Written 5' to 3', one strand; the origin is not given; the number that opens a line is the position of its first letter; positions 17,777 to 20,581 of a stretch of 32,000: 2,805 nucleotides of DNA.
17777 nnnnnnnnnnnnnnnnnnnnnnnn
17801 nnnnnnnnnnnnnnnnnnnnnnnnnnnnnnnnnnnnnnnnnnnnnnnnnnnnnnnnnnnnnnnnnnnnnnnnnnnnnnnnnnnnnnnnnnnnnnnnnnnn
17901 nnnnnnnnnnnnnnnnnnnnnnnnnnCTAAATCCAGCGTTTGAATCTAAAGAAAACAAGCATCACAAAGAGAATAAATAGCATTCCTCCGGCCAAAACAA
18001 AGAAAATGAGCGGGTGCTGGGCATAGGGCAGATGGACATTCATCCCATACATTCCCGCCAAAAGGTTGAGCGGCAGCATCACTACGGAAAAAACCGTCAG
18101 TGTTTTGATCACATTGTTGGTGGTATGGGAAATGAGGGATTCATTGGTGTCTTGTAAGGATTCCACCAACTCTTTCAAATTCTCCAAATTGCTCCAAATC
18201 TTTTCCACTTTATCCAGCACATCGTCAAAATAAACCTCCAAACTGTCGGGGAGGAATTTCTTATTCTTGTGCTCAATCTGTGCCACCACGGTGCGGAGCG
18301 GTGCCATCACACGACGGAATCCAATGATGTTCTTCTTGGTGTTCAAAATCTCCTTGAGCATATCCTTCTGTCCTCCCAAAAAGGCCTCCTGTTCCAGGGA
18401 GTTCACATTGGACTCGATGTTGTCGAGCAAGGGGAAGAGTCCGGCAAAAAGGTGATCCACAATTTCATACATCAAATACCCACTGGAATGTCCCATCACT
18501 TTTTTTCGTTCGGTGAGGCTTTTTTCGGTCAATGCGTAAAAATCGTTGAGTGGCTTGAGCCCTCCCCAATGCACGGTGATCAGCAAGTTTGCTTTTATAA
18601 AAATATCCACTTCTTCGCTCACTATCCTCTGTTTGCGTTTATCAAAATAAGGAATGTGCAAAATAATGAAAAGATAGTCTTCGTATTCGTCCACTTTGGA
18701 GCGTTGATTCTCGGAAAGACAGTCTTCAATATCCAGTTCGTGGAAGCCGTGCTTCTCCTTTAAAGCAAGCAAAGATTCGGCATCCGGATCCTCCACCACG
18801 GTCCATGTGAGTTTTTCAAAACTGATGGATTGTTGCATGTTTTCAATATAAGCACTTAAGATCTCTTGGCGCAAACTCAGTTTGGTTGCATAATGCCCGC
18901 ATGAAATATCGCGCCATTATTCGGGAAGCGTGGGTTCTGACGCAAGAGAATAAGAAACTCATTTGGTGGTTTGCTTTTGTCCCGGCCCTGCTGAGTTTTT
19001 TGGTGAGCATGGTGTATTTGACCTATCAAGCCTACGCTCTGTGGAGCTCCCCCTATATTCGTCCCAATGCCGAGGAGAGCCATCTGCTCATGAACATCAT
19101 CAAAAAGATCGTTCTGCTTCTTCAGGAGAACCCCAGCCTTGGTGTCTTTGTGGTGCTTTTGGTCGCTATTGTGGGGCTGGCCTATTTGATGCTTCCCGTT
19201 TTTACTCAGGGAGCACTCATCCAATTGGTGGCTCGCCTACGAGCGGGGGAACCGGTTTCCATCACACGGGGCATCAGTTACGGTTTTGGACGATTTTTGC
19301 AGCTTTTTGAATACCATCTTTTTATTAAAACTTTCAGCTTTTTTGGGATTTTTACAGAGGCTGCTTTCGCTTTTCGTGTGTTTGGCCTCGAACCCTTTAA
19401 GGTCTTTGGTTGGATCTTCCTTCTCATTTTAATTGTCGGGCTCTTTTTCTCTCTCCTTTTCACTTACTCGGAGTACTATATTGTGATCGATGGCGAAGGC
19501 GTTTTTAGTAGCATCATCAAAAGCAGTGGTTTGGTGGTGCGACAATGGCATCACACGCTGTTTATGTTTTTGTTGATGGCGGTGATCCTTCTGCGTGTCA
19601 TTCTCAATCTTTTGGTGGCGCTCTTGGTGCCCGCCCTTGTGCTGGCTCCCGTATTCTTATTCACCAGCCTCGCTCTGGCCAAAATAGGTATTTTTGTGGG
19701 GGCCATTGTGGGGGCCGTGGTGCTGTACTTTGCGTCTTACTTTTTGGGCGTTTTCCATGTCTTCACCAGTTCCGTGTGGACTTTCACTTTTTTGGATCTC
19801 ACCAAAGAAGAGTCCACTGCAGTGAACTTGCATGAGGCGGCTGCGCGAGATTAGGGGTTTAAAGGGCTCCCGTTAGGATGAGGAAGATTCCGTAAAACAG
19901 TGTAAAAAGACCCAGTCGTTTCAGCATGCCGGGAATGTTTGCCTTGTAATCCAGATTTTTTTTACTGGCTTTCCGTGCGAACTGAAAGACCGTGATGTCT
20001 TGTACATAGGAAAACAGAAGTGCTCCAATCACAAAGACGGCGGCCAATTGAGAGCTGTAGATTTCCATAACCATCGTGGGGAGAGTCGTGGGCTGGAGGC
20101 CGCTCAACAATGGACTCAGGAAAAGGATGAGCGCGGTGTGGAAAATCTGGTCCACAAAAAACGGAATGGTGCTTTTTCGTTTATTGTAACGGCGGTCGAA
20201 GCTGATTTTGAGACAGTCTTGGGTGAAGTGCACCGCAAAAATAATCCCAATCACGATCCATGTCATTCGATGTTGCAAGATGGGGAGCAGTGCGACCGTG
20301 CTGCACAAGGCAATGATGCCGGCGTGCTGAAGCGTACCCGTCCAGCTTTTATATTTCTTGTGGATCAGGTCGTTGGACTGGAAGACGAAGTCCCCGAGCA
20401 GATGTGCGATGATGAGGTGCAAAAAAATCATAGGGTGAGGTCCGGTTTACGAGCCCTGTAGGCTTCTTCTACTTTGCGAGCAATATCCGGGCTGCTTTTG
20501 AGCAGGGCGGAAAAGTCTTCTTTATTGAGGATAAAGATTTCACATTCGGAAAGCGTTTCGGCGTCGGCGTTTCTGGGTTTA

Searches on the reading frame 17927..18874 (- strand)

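Call 9: search_protein_families(library=pfam, proteins=[window:17927-18874:-], max_evalue=0.01)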
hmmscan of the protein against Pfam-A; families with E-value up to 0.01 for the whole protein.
window:17927-18874:- (315 aa): 3 families
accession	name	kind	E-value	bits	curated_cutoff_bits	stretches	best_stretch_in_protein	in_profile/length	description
PF01544.23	CorA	-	5.2e-64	216.8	27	1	20-313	2-292/292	CorA-like Mg2+ transporter protein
PF20990.2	DUF2207_C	-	0.00043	20.5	33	1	215-308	97-187/247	Predicted membrane protein (DUF2207) C-terminal domain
PF08653.15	DASH_Dam1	-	0.0066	16.7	26.6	0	215-247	4-36/56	DASH complex subunit Dam1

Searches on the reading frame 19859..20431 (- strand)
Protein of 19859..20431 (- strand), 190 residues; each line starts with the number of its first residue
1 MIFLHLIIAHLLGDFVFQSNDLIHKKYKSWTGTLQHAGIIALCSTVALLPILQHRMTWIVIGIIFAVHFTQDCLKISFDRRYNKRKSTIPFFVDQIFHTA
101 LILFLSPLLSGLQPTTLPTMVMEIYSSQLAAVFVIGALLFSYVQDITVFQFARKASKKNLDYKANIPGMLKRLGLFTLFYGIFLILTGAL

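Call 7: search_protein_families(library=pfam, proteins=[window:19859-20431:-], max_evalue=0.01)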
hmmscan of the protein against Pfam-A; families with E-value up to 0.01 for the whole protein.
window:19859-20431:- (190 aa): 1 family
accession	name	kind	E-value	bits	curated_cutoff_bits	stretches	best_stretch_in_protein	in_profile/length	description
PF11750.13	DUF3307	-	7.9e-17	61.9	23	1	2-107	1-107/127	Protein of unknown function (DUF3307)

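Call 39: search_protein_families(library=ncbifam, proteins=[window:19859-20431:-], max_evalue=0.01)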
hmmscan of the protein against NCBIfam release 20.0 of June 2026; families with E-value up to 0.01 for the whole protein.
window:19859-20431:- (190 aa): 0 families
